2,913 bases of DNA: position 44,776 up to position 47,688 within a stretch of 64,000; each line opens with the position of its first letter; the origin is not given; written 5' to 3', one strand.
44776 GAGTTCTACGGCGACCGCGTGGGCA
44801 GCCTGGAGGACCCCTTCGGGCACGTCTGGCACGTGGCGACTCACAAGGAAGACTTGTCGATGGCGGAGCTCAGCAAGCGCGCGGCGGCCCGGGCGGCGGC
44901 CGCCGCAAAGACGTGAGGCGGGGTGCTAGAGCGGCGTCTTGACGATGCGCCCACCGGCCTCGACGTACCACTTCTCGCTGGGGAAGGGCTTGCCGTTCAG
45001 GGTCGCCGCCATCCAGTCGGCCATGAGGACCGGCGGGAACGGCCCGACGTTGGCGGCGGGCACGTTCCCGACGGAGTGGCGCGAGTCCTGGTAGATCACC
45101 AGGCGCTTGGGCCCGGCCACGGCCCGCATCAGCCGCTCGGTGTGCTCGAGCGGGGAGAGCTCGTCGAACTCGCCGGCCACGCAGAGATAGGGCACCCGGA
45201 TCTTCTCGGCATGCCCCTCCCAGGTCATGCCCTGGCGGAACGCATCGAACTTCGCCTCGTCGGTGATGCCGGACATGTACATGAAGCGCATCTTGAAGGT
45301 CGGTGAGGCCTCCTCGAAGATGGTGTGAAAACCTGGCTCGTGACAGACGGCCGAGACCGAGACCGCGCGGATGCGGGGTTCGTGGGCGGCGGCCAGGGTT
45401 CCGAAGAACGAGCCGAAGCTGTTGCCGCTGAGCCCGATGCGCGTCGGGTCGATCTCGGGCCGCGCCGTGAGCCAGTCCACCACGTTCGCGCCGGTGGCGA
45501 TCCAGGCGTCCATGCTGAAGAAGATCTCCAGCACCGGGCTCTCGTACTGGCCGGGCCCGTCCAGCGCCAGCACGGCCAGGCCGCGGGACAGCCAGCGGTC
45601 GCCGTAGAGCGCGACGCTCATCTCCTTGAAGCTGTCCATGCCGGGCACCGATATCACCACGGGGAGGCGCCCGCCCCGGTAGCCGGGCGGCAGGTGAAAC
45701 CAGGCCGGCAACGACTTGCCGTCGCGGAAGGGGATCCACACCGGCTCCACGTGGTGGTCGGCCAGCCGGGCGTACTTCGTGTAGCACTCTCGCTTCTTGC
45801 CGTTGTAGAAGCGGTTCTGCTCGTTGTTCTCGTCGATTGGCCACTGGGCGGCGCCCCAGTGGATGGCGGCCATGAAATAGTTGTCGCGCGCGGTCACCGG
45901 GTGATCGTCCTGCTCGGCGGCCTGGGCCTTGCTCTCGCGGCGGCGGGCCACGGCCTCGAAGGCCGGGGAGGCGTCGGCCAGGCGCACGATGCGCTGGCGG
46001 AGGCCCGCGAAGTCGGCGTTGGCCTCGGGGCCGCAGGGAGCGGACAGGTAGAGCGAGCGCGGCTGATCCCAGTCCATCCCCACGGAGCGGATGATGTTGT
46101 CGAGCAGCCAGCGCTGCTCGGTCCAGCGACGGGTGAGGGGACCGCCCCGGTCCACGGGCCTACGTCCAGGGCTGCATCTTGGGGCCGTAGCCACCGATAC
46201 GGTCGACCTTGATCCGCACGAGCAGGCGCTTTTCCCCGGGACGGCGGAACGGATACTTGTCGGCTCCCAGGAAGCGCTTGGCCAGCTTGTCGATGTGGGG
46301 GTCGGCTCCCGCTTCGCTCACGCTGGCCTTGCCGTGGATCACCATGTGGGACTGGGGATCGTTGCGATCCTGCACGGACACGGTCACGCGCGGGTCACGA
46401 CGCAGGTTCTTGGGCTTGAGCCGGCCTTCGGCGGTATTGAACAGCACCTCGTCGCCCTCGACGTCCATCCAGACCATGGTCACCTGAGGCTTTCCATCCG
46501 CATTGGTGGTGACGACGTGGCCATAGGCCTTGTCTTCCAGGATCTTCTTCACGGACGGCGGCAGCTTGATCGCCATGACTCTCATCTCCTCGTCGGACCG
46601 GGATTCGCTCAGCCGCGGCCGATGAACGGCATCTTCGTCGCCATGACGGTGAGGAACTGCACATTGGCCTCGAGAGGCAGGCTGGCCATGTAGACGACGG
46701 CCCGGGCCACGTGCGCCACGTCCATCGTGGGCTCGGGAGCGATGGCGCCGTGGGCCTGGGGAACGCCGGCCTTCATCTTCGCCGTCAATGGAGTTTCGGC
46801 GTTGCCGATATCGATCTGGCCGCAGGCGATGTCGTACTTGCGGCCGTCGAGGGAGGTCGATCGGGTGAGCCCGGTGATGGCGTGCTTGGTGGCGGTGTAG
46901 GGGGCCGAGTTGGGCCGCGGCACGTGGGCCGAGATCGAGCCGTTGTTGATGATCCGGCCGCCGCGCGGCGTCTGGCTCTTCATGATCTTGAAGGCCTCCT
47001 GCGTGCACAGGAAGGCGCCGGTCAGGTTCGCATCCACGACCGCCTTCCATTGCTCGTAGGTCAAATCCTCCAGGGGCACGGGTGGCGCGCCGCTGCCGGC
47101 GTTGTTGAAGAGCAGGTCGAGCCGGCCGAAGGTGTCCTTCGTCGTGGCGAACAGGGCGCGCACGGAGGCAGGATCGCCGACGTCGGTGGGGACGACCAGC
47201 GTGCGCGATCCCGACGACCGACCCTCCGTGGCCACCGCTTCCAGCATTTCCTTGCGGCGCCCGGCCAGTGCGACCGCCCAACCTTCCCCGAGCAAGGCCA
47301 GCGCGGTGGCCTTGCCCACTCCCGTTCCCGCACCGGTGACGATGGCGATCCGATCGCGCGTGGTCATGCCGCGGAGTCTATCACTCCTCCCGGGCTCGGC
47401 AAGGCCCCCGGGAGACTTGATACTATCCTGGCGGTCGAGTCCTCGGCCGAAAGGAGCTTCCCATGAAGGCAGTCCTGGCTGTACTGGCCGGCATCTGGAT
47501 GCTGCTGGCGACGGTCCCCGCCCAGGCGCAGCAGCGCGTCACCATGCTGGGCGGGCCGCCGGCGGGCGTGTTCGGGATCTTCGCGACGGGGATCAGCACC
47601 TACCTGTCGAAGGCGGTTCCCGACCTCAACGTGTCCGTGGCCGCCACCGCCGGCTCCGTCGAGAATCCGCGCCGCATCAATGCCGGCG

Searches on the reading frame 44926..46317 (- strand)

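Call 45: search_protein_families(library=pfam, proteins=[window:44926-46317:-], max_evalue=0.001)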
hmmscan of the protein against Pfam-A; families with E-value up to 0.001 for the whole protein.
window:44926-46317:- (463 aa): 5 families
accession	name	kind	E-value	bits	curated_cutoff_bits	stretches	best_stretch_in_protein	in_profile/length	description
PF06500.17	FrsA-like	-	2.8e-14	53.2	22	1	129-349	108-319/414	Esterase FrsA-like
PF02129.25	Peptidase_S15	-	6e-11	43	23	1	200-321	2-125/262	X-Pro dipeptidyl-peptidase (S15 family)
PF12146.15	Hydrolase_4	-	2.9e-07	30.5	27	1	360-416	177-234/239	Serine aminopeptidase, S33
PF00326.27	Peptidase_S9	-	4.8e-07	29.9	22.6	1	278-418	50-191/213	Prolyl oligopeptidase family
PF12740.14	PETase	-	3.5e-05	23.8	28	0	215-320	51-153/263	PET hydrolase-like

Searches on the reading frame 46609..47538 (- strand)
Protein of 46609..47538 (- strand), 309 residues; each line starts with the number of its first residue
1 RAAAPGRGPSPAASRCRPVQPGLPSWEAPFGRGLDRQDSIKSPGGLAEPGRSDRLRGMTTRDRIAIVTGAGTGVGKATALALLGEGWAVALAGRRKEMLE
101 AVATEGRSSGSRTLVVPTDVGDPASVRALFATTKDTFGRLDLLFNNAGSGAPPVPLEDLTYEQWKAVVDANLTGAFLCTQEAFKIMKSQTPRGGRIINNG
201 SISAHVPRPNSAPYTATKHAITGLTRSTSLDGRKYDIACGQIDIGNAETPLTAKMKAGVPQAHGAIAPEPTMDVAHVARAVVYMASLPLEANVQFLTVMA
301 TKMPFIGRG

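Call 45: search_protein_families(library=pfam, proteins=[window:46609-47538:-], max_evalue=0.001)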
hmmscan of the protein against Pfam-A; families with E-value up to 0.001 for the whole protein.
window:46609-47538:- (309 aa): 4 families
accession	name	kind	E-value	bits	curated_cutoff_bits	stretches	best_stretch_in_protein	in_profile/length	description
PF00106.31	adh_short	-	1.8e-47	161.8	26.6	1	64-256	2-191/195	short chain dehydrogenase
PF13561.12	adh_short_C2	-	5.5e-38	131.3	27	1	69-286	1-218/236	Enoyl-(Acyl carrier protein) reductase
PF08659.16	KR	-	4e-09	37.1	22.6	1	66-229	4-164/180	KR domain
PF08643.16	DUF1776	-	0.00019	21.4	25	1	155-246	107-198/294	Fungal family of unknown function (DUF1776)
